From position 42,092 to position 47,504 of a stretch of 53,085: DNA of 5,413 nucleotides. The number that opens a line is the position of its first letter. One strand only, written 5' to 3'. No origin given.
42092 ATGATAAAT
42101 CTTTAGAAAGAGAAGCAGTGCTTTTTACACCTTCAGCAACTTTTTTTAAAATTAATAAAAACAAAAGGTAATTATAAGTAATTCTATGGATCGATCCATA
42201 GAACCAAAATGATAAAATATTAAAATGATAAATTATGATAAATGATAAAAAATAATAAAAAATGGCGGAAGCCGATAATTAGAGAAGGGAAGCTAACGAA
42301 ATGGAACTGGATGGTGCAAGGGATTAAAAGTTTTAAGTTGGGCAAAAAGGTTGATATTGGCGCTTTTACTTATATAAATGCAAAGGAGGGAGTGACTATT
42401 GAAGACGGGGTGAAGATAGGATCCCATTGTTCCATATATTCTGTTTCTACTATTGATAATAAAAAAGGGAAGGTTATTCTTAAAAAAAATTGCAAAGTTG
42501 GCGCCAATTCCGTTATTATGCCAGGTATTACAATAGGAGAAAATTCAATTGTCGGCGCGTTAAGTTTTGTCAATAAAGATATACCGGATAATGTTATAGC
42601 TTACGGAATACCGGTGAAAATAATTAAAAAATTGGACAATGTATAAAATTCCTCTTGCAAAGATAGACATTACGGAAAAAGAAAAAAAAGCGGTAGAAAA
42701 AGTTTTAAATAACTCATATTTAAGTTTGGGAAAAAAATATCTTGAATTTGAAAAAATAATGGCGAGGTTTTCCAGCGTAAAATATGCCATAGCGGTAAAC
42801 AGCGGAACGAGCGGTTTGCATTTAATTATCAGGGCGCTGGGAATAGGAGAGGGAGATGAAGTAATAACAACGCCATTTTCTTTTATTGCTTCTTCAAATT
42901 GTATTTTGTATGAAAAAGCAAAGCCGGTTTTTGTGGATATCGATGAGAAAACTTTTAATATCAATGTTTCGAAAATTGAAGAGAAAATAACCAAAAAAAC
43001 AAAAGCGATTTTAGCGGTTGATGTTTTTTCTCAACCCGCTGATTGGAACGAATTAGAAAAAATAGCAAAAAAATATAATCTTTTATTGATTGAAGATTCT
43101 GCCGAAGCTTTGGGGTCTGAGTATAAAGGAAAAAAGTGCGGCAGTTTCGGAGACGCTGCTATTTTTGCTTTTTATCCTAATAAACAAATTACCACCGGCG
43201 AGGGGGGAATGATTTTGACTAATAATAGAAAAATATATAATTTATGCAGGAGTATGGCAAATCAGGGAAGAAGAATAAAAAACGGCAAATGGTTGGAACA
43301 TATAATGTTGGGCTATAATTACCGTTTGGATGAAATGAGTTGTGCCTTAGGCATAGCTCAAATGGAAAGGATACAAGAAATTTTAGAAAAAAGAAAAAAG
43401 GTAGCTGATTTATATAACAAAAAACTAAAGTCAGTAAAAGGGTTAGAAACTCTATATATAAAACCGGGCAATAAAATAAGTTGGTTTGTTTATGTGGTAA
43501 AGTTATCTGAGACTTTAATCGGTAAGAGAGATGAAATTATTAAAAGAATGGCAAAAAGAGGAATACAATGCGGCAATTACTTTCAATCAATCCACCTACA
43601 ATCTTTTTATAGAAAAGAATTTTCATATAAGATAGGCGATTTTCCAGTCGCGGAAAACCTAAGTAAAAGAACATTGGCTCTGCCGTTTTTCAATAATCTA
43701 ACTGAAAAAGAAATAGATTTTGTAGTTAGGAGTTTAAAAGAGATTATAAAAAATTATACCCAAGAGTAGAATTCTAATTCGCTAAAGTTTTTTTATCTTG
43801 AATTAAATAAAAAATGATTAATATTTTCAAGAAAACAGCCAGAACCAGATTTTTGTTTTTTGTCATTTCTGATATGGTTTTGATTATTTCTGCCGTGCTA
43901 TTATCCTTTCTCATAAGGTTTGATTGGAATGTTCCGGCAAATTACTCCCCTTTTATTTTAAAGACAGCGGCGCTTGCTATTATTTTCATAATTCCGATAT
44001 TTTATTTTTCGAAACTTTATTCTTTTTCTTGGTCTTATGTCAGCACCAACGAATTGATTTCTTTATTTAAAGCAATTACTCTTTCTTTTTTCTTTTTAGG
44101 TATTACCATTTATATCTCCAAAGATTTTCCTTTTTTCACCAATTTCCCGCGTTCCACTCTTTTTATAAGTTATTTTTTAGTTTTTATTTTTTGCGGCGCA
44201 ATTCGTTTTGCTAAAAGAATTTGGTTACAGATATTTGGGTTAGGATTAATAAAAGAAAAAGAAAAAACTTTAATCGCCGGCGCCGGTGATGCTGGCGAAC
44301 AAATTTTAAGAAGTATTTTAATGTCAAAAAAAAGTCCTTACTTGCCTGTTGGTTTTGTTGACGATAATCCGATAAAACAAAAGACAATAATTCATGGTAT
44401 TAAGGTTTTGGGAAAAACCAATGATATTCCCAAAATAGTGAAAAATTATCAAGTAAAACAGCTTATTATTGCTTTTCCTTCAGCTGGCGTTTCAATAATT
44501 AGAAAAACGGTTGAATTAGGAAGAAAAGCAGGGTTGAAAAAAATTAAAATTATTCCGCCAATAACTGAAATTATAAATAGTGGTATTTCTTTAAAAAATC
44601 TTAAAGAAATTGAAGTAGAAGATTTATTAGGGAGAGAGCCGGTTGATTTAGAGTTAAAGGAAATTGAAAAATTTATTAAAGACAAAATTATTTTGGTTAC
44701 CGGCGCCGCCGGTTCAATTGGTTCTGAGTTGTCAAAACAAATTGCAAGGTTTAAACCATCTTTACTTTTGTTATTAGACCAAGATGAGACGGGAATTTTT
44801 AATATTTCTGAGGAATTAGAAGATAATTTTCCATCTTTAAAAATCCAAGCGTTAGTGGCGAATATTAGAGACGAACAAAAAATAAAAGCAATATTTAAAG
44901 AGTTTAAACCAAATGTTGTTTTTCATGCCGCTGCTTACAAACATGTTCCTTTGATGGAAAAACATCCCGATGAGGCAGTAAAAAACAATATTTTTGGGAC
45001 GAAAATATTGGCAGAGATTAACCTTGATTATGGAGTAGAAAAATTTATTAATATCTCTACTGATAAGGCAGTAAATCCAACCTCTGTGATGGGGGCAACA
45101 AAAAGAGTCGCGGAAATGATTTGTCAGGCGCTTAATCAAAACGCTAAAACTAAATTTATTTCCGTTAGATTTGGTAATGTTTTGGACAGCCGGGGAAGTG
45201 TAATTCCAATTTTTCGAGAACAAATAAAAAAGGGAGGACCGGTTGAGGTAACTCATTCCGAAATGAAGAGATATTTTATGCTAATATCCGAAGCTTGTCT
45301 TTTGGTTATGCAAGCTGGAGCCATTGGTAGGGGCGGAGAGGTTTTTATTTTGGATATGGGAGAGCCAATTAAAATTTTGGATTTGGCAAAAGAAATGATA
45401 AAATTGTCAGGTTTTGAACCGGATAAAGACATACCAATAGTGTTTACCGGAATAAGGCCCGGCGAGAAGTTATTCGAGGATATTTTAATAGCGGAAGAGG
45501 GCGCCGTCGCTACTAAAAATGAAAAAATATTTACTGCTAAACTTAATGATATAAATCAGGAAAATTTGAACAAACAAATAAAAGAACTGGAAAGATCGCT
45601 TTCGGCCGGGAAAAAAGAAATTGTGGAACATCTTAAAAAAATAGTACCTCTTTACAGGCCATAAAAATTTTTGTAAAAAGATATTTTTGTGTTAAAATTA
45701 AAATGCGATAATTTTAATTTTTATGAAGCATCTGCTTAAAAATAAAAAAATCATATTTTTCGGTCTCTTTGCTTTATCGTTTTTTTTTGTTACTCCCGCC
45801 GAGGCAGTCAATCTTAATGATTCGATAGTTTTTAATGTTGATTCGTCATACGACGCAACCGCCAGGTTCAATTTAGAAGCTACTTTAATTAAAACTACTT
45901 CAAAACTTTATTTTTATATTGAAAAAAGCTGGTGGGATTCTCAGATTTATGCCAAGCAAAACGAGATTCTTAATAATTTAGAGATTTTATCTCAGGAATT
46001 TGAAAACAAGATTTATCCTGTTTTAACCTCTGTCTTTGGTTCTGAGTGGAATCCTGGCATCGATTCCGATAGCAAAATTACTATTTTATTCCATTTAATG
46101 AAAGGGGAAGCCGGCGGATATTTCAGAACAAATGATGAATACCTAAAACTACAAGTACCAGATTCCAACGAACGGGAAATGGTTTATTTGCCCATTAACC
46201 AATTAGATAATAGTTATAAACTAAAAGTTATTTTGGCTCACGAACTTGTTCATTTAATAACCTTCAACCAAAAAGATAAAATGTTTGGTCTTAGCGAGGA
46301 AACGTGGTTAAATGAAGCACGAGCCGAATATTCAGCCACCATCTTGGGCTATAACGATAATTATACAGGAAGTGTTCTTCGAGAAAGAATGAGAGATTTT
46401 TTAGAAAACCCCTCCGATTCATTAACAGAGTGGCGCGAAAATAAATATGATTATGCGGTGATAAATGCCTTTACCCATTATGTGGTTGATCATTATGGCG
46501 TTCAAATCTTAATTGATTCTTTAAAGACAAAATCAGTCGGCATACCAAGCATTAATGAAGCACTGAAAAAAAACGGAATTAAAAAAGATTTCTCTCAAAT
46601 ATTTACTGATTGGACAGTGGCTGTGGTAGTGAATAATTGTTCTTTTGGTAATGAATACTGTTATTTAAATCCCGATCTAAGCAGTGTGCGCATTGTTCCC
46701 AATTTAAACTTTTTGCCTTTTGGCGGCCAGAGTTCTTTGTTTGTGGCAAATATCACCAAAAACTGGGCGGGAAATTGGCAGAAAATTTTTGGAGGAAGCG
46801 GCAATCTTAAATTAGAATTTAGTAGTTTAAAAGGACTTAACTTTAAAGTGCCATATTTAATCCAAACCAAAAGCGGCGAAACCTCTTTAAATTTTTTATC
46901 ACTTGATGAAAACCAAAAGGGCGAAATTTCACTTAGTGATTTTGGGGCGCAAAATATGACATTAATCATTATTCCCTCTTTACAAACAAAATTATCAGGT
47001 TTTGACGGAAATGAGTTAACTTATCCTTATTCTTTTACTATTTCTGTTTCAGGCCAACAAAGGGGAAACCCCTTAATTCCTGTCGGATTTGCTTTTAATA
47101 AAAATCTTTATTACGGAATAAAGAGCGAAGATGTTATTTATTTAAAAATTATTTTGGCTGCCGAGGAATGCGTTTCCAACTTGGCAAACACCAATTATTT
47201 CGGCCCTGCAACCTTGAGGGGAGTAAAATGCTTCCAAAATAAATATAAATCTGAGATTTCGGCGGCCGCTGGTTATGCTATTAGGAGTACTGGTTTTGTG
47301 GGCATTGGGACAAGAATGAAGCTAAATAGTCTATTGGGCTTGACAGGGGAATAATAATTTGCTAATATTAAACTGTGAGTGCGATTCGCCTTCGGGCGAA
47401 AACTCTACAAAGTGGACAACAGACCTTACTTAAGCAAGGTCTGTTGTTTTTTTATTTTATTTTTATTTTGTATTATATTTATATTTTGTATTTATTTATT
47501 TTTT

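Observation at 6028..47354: Candidate surface-protein (S-layer) glycosylation supercluster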

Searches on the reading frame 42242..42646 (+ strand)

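Call 7: search_protein_families(library=pfam, proteins=[window:42242-42646:+], max_evalue=0.01)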
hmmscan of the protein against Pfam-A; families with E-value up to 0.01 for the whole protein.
window:42242-42646:+ (134 aa): 3 families
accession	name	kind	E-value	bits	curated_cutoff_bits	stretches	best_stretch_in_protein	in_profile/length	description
PF00132.30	Hexapep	-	3.6e-14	52.2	27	1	78-111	2-35/36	Bacterial transferase hexapeptide (six repeats)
PF14602.12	Hexapep_2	-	3.7e-10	39.8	27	1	82-106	6-28/34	Hexapeptide repeat of succinyl-transferase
PF25084.1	LbH_EIF2B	-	9.8e-05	22.8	54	0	75-104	7-36/105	EIF2B subunit epsilon LbH domain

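Call 9: search_protein_families(library=ncbifam, proteins=[window:42242-42646:+], max_evalue=0.01)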
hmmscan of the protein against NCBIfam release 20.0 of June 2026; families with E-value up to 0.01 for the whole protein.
window:42242-42646:+ (134 aa): 48 families (the best 25 are shown)
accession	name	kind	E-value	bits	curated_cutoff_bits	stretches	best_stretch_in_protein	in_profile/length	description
NF041874.1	EPS_EpsC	equivalog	2.6e-18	66.3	150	1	18-130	52-166/168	serine O-acetyltransferase EpsC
TIGR03570.1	NeuD_NnaD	subfamily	2.3e-17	63.2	160.8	1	35-126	116-202/202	NeuD/PglB/VioB family sugar acetyltransferase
NF007240.0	PRK09677.1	equivalog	1.8e-14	53.7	243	1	27-132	82-185/192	putative lipopolysaccharide biosynthesis O-acetyl transferase WbbJ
NF007076.0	PRK09527.1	equivalog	3e-14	52.9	347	1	78-132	132-186/203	galactoside O-acetyltransferase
NF058585.1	HptprglPActTf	PfamEq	3.9e-14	52.6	300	1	22-131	47-160/172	heptaprenylglyceryl phosphate O-acetyltransferase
NF007499.0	PRK10092.1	equivalog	5.3e-12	45.9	314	1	78-131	130-183/183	maltose O-acetyltransferase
TIGR03532.1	DapD_Ac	equivalog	7e-12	45.4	231.75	1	78-133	161-216/231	2,3,4,5-tetrahydropyridine-2,6-dicarboxylate N-acetyltransferase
NF050158.1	CarbAnhydGPos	equivalog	9.2e-12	45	250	1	28-132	46-144/172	gamma carbonic anhydrase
NF002060.0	PRK00892.1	subfamily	4.7e-11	42.4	207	2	30-100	113-184/345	UDP-3-O-(3-hydroxymyristoyl)glucosamine N-acyltransferase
NF007797.0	PRK10502.1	subfamily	6.1e-11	42.3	192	1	13-129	61-177/183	WcaF family extracellular polysaccharide biosynthesis acetyltransferase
TIGR01172.1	cysE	equivalog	1.5e-10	41.4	210.65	1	36-125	67-161/162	serine O-acetyltransferase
NF000311.1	Vat_ABCDEFH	equivalog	3.4e-10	39.8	300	1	75-130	108-163/201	Vat family streptogramin A O-acetyltransferase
TIGR01853.1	lipid_A_lpxD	equivalog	4.1e-10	39.1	242.5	2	33-92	119-173/325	UDP-3-O-(3-hydroxymyristoyl)glucosamine N-acyltransferase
NF003657.0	PRK05289.1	equivalog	4.9e-10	38.9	226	2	31-73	16-56/264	acyl-ACP--UDP-N-acetylglucosamine O-acyltransferase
TIGR04008.1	WcaF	equivalog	1e-09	38.5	326.3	1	19-130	75-177/180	colanic acid biosynthesis acetyltransferase WcaF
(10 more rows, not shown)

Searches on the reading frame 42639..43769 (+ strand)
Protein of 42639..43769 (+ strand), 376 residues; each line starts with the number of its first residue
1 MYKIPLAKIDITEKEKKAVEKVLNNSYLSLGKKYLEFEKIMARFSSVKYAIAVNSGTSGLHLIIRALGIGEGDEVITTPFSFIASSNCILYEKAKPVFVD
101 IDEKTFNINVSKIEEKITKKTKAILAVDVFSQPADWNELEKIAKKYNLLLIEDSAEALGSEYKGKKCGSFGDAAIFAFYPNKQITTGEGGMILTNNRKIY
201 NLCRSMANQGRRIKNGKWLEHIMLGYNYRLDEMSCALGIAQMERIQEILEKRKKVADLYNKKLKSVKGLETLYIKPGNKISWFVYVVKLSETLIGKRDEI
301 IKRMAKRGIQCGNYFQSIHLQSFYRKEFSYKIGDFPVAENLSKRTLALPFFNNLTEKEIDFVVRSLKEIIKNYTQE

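Call 7: search_protein_families(library=pfam, proteins=[window:42639-43769:+], max_evalue=0.01)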
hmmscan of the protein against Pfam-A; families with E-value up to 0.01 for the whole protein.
window:42639-43769:+ (376 aa): 7 families
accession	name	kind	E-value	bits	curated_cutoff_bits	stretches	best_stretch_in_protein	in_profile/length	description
PF01041.23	DegT_DnrJ_EryC1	-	2.8e-122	408.8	19.8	1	11-366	3-359/360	DegT/DnrJ/EryC1/StrS aminotransferase family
PF00155.27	Aminotran_1_2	-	1.6e-08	34.6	19.7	1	11-155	22-187/361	Aminotransferase class I and II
PF01053.26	Cys_Met_Meta_PP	-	3e-05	23.2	27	1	37-153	57-173/381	Cys/Met metabolism PLP-dependent enzyme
PF00266.25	Aminotran_5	-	0.00043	19.8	21.5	1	42-160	53-182/371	Aminotransferase class-V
PF00464.25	SHMT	-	0.0071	15.5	27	0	97-196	145-246/399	Serine hydroxymethyltransferase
PF22667.2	Lon_lid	-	0.0081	16.2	27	0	352-376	3-27/57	Lon protease AAA+ ATPase lid domain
PF01212.27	Beta_elim_lyase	-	0.0085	15.9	27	0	33-268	33-270/288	Beta-eliminating lyase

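Call 9: search_protein_families(library=ncbifam, proteins=[window:42639-43769:+], max_evalue=0.01)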
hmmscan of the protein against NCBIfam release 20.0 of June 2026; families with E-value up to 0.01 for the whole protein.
window:42639-43769:+ (376 aa): 27 families (the best 25 are shown)
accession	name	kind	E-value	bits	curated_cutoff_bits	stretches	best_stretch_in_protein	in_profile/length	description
TIGR03588.1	PseC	equivalog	2.6e-101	339.3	423.5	1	4-369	2-379/380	UDP-4-amino-4,6-dideoxy-N-acetyl-beta-L-altrosamine transaminase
TIGR04181.1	NHT_00031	hypoth_equivalog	5.2e-87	292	420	1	4-349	1-357/359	LegC family aminotransferase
NF008658.2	PRK11658.1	equivalog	5.4e-74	249.1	631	1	4-371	5-378/379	UDP-4-amino-4-deoxy-L-arabinose aminotransferase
NF011936.0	PRK15407.1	equivalog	5.4e-66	223.1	423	2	11-211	44-252/440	lipopolysaccharide biosynthesis protein RfbH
NF008687.0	PRK11706.1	equivalog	4.5e-61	206.7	375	1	4-370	2-374/375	dTDP-4-amino-4,6-dideoxygalactose transaminase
TIGR04427.1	PLP_DesI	equivalog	1.6e-56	192.1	650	1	17-364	36-377/390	dTDP-4-dehydro-6-deoxyglucose aminotransferase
TIGR02379.1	ECA_wecE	subfamily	1.8e-45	155.3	434.85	1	4-369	2-374/376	dTDP-4-amino-4,6-dideoxy-D-glucose transaminase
NF004975.0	PRK06348.1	equivalog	6.2e-10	38.6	549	1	51-154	93-202/384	pyridoxal phosphate-dependent aminotransferase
NF005816.0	PRK07682.1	equivalog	1.3e-08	33.9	620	1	51-154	93-203/390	aminotransferase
NF000586.1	PRK00011.1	subfamily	5.5e-07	28.7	335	1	95-205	130-242/404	serine hydroxymethyltransferase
NF005817.0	PRK07683.1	equivalog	7.7e-07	28.1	575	1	39-126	81-167/387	aminotransferase A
NF005305.0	PRK06836.1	equivalog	1.6e-06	27.6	376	1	55-125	105-175/396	pyridoxal phosphate-dependent aminotransferase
NF004621.0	PRK05957.1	equivalog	2.4e-06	26.5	498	1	50-154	91-200/389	pyridoxal phosphate-dependent aminotransferase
NF041091.1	asp_aminotase_Arch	equivalog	6.5e-06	25.2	550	1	51-153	91-199/376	aspartate aminotransferase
NF041364.1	GntC_guanitoxin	equivalog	7.2e-06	25.1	415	1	51-154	63-174/356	guanitoxin biosynthesis PLP-dependent (S)-gamma-hydroxy-L-arginine cyclodehydratase GntC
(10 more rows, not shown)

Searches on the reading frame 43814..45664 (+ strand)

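Call 7: search_protein_families(library=pfam, proteins=[window:43814-45664:+], max_evalue=0.01)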
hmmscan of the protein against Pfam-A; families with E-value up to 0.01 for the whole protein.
window:43814-45664:+ (616 aa): 8 families
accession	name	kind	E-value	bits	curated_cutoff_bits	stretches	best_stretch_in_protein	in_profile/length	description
PF02719.21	Polysacc_synt_2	-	2.2e-116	388.6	20.2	1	293-576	1-292/293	Polysaccharide biosynthesis protein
PF01370.27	Epimerase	-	1.2e-23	84.2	20.9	1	293-503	1-229/240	NAD dependent epimerase/dehydratase family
PF04321.23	RmlD_sub_bind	-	4e-16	59.4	27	1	293-481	3-177/287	RmlD substrate binding domain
PF16363.11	GDP_Man_Dehyd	-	1.9e-15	57.6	27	1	294-418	1-131/332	GDP-mannose 4,6 dehydratase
PF13727.12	CoA_binding_3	-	8.5e-14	52.4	25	1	78-235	15-163/175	CoA-binding domain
PF01073.25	3Beta_HSD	-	1.5e-09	37.7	22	1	294-424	1-124/280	3-beta hydroxysteroid dehydrogenase/isomerase family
PF00106.31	adh_short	-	4.1e-06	26.9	26.6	1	291-375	1-87/195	short chain dehydrogenase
PF08659.16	KR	-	7.2e-05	23.2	22.6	1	293-425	3-137/180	KR domain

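Call 9: search_protein_families(library=ncbifam, proteins=[window:43814-45664:+], max_evalue=0.01)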
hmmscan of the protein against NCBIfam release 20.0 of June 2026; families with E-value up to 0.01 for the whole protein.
window:43814-45664:+ (616 aa): 54 families (the best 25 are shown)
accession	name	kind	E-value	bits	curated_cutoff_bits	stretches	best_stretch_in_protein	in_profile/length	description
TIGR03589.1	PseB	equivalog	3.7e-54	183.8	407.75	1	288-574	2-278/324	UDP-N-acetylglucosamine 4,6-dehydratase (inverting)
TIGR04130.1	FnlA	equivalog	4.2e-43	147.5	730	1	288-597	2-303/337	UDP-N-acetylglucosamine 4,6-dehydratase/5-epimerase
TIGR03025.1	EPS_sugtrans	subfamily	3.7e-24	85.7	295.55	1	19-271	2-245/445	exopolysaccharide biosynthesis polyprenyl glycosylphosphotransferase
TIGR03023.1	WcaJ_sugtrans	equivalog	4.5e-22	79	410.75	1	19-293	2-270/453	undecaprenyl-phosphate glucose phosphotransferase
TIGR01179.1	galE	equivalog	1.8e-17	63.2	262.3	1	293-457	2-177/332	UDP-glucose 4-epimerase GalE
TIGR01214.1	rmlD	equivalog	4.9e-15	55.4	224.05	1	293-460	2-154/285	dTDP-4-dehydrorhamnose reductase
TIGR03022.1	WbaP_sugtrans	subfamily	1.1e-13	51.3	403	1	17-266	2-241/456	undecaprenyl-phosphate galactose phosphotransferase WbaP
TIGR01181.1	dTDP_gluc_dehyt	equivalog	1.6e-13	50.4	365.1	1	293-441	2-166/321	dTDP-glucose 4,6-dehydratase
TIGR04180.1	EDH_00030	hypoth_equivalog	4.4e-11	42.4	475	1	293-418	1-123/297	NAD-dependent 4,6-dehydratase LegB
TIGR02622.1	CDP_4_6_dhtase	equivalog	7.1e-11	41.8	278.45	1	288-421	2-134/352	CDP-glucose 4,6-dehydratase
NF007490.0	PRK10084.1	subfamily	6.1e-09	35.3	649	1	293-406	3-114/361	dTDP-glucose 4,6-dehydratase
NF047420.2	EF_P_mod_YmfI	equivalog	2.1e-08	34.2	238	1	293-392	2-100/236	elongation factor P 5-aminopentanone reductase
NF041293.1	G6PDh_Azf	equivalog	7.4e-08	32.1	400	1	290-421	2-120/252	NAD-dependent glucose-6-phosphate dehydrogenase Azf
TIGR02632.1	RhaD_aldol-ADH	equivalog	3.2e-07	29.1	567.75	1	275-363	399-486/676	bifunctional rhamnulose-1-phosphate aldolase/short-chain dehydrogenase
NF050062.1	FlagModPtmA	equivalog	3.6e-07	30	350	1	288-365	2-77/256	flagellin modification protein PtmA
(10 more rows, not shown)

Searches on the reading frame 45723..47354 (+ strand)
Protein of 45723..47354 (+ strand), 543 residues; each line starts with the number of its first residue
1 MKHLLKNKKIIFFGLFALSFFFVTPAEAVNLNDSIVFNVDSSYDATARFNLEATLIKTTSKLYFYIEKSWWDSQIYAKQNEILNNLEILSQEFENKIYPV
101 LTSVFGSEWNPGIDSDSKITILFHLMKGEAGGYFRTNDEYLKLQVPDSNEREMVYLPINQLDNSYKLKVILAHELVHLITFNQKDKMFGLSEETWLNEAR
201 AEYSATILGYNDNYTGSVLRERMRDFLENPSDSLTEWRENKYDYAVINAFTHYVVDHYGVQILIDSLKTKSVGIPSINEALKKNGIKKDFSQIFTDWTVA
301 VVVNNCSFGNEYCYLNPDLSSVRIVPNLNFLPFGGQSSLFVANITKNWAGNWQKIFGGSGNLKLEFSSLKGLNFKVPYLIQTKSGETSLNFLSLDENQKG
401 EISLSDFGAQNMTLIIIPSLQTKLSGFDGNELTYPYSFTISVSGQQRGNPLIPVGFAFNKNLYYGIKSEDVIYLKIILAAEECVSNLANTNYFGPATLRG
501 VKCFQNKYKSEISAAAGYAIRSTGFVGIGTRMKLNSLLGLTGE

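Call 7: search_protein_families(library=pfam, proteins=[window:45723-47354:+], max_evalue=0.01)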
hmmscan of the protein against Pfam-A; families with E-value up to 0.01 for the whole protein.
window:45723-47354:+ (543 aa): 0 families

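Call 9: search_protein_families(library=ncbifam, proteins=[window:45723-47354:+], max_evalue=0.01)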
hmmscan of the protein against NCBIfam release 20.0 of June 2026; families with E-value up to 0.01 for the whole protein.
window:45723-47354:+ (543 aa): 2 families
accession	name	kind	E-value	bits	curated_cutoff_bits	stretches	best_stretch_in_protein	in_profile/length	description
NF033876.2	flagella_HExxH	equivalog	2.9e-05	23.7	205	1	140-414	104-354/384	flagellinolysin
NF045524.1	MXAN_6640_HExxH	subfamily_domain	0.00037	20.3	140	1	164-312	108-253/290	MXAN_6640 family putative metalloprotease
